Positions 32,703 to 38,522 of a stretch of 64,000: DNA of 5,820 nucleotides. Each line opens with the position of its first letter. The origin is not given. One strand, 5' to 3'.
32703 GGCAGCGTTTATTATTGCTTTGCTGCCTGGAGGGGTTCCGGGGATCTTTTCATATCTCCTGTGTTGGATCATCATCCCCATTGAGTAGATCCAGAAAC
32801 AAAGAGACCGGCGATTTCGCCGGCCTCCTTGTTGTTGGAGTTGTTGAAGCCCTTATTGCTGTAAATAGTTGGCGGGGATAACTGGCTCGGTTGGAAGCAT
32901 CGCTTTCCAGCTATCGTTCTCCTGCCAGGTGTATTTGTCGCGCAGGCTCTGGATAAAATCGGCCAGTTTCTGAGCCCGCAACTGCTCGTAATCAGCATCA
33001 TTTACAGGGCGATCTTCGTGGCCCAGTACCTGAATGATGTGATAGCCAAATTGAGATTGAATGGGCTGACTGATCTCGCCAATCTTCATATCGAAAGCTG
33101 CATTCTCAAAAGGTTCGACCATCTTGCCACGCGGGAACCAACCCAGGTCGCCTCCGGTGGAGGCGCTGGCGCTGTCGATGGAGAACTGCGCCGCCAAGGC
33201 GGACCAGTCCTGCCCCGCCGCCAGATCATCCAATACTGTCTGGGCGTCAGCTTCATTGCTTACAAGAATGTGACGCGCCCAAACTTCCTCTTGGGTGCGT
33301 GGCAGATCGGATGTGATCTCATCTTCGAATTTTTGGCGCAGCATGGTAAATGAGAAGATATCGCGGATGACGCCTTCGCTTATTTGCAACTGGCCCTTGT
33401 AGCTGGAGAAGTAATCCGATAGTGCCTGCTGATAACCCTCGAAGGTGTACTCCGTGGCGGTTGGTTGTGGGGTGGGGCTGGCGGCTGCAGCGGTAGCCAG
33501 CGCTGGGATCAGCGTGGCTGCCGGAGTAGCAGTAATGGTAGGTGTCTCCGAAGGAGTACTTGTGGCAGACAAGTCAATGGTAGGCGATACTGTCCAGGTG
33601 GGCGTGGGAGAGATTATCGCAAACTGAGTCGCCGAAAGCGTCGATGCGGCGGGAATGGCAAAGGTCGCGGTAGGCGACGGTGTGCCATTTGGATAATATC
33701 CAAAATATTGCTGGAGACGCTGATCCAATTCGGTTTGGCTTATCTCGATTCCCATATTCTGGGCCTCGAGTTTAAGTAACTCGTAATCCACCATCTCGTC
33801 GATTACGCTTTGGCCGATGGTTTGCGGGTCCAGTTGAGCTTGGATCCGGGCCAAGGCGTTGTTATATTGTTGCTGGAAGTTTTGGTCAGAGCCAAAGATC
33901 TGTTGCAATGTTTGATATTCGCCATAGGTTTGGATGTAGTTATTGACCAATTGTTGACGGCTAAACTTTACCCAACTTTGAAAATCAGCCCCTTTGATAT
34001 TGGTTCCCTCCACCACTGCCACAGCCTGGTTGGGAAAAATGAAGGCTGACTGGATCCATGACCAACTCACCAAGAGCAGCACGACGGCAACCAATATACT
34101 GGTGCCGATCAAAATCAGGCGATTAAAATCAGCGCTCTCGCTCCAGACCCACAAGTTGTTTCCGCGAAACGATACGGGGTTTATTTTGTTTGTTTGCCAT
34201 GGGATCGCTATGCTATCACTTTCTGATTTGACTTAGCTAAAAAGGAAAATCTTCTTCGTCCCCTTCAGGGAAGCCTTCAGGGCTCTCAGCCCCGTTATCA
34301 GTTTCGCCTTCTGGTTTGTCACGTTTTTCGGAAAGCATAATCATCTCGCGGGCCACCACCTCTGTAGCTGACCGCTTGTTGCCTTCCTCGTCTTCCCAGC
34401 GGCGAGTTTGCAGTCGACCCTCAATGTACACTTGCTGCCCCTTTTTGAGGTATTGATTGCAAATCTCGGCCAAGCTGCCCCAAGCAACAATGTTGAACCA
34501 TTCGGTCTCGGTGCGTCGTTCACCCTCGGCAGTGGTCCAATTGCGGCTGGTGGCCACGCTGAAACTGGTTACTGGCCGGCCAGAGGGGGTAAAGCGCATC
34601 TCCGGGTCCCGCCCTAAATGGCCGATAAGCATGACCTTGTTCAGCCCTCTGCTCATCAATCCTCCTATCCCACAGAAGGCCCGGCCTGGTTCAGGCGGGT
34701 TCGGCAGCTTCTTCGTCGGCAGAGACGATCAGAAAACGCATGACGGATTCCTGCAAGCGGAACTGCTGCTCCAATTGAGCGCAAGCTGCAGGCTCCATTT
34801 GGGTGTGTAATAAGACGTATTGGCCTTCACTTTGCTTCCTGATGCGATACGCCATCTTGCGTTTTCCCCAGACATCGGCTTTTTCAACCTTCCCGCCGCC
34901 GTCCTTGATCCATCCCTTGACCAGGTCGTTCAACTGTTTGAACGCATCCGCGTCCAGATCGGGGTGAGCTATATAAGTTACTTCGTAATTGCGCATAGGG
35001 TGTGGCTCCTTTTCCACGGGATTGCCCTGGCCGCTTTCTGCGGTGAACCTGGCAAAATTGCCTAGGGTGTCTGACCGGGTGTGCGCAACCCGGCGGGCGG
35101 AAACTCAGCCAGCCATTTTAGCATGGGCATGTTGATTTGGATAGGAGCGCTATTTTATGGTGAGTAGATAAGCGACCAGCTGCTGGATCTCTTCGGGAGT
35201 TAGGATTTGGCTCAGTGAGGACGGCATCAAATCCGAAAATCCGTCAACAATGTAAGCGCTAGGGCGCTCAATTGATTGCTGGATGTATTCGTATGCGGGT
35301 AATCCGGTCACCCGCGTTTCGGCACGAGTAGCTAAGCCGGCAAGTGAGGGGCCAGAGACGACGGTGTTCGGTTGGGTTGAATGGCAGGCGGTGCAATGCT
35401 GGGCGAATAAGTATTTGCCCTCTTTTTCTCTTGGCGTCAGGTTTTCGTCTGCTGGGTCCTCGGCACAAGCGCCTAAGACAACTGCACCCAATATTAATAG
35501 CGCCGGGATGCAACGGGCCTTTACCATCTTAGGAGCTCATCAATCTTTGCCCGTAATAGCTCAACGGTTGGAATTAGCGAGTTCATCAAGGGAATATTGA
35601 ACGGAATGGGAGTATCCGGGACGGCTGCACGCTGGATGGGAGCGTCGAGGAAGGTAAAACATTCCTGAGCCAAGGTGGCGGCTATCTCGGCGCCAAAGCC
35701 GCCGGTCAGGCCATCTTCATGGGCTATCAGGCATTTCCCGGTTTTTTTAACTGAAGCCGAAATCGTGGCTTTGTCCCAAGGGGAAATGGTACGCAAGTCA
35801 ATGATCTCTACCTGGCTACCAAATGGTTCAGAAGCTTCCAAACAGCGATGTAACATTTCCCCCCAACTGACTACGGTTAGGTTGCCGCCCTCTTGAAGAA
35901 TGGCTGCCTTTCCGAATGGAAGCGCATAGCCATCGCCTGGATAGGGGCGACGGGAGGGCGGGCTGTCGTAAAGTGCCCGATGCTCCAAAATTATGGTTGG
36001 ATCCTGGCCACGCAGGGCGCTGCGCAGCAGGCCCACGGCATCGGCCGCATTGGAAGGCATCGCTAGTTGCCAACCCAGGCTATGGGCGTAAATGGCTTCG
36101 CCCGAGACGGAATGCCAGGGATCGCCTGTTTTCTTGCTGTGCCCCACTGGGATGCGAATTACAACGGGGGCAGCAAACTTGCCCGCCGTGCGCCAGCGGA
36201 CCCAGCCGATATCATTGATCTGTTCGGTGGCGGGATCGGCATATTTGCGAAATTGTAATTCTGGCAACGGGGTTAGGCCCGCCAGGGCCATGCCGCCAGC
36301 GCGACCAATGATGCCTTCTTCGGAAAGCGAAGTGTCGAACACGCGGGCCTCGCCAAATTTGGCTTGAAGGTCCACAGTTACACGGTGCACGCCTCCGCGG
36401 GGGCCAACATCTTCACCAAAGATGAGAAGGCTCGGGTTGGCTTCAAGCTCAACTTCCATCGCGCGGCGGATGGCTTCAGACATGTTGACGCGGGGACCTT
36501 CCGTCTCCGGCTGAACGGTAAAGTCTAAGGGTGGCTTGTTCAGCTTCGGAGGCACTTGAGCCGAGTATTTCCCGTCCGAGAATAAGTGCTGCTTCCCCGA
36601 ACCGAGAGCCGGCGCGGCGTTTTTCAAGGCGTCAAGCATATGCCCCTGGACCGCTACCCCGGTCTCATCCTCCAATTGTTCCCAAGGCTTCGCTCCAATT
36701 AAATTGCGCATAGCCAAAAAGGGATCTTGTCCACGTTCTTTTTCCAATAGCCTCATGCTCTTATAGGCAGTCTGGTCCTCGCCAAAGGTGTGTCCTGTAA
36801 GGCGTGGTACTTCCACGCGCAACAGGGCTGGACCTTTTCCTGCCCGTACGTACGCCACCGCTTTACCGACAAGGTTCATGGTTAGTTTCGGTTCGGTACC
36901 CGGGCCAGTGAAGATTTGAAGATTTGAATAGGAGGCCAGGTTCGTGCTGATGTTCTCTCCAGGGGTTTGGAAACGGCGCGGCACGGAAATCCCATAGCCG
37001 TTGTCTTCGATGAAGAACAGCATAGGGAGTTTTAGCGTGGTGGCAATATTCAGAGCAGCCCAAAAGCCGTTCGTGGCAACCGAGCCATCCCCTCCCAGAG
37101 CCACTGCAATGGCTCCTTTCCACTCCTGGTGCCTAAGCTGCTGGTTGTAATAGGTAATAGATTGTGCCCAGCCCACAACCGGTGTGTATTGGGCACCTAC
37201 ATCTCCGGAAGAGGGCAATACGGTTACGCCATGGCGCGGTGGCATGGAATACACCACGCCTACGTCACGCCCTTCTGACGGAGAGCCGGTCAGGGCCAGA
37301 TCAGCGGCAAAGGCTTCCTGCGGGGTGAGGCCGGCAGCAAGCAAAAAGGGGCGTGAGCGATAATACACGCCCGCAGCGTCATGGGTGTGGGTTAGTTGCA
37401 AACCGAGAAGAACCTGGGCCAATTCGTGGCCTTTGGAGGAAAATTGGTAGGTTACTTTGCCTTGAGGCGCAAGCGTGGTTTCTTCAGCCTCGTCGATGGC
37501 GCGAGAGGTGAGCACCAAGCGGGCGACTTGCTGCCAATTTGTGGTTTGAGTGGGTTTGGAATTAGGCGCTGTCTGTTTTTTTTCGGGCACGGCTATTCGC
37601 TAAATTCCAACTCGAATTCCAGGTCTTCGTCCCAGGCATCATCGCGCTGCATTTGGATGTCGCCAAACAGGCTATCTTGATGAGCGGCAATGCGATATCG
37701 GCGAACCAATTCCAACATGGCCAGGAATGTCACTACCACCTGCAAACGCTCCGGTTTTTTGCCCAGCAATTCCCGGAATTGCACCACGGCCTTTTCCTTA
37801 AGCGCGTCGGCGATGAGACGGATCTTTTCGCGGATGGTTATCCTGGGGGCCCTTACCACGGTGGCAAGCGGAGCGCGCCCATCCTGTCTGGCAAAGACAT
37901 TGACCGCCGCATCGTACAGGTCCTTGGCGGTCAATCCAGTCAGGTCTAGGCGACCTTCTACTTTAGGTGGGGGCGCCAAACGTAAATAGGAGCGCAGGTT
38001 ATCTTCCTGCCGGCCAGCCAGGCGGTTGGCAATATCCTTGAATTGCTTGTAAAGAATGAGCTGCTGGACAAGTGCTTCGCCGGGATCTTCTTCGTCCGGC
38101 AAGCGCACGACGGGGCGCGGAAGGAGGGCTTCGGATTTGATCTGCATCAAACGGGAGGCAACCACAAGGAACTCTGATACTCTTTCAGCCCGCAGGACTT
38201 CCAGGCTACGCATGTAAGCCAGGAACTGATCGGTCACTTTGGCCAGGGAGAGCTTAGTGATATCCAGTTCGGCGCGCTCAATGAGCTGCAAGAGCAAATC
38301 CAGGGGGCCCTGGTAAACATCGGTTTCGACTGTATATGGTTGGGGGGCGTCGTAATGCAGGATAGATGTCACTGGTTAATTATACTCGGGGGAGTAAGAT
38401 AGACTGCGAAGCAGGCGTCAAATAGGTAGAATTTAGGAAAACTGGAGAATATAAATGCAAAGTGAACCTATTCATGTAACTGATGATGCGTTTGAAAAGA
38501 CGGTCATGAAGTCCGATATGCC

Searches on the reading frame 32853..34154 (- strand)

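Call 48: search_protein_families(library=pfam, max_evalue=0.001, proteins=[window:32853-34154:-])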
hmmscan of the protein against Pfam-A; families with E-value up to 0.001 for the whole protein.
window:32853-34154:- (433 aa): 5 families
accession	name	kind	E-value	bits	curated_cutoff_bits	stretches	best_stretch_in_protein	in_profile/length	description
PF13616.12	Rotamase_3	-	1.6e-24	87.1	22.5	1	295-377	20-113/116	PPIC-type PPIASE domain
PF00639.27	Rotamase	-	9.6e-23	81.4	21.7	1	301-376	19-95/97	PPIC-type PPIASE domain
PF13623.11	SurA_N_2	-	1.8e-10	41.3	28.5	1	91-168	54-131/145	SurA-like N-terminal domain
PF13145.12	Rotamase_2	-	2.4e-10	41.7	27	1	295-378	26-107/121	PPIC-type PPIASE domain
PF13624.11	SurA_N_3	-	3.1e-09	37.3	27.2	1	91-163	52-133/162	SurA-like N-terminal domain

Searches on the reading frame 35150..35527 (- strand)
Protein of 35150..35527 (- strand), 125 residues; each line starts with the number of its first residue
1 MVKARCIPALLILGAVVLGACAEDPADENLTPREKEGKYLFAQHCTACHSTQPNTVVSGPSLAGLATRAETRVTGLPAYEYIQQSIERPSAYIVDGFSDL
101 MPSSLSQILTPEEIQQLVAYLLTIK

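Call 48: search_protein_families(library=pfam, max_evalue=0.001, proteins=[window:35150-35527:-])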
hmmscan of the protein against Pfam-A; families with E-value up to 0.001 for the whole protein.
window:35150-35527:- (125 aa): 2 families
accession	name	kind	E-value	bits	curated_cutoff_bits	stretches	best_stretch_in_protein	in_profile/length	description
PF00034.26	Cytochrom_C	-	8.6e-11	43.5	21.3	1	35-124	2-89/90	Cytochrome c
PF13442.11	Cytochrome_CBB3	-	1.1e-09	38.9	27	1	34-121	3-68/68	Cytochrome C oxidase, cbb3-type, subunit III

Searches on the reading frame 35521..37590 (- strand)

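Call 48: search_protein_families(library=pfam, max_evalue=0.001, proteins=[window:35521-37590:-])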
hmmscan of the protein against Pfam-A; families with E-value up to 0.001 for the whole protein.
window:35521-37590:- (689 aa): 3 families
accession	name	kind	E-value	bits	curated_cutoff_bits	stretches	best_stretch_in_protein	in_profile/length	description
PF02780.25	Transketolase_C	-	5.1e-32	110.8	25.9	1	560-676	1-121/124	Transketolase, C-terminal domain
PF02779.29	Transket_pyr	-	3.6e-29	102.1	27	1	368-541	3-172/174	Transketolase, pyrimidine binding domain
PF00676.26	E1_dh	-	8.4e-28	97.6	22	1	29-301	7-265/300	Dehydrogenase E1 component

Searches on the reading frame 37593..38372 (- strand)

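Call 48: search_protein_families(library=pfam, max_evalue=0.001, proteins=[window:37593-38372:-])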
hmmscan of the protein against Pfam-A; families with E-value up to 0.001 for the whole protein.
window:37593-38372:- (259 aa): 1 family
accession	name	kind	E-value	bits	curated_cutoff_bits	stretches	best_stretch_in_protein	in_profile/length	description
PF02616.19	SMC_ScpA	-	1.1e-28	101.2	24.6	1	30-242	1-230/232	Segregation and condensation protein ScpA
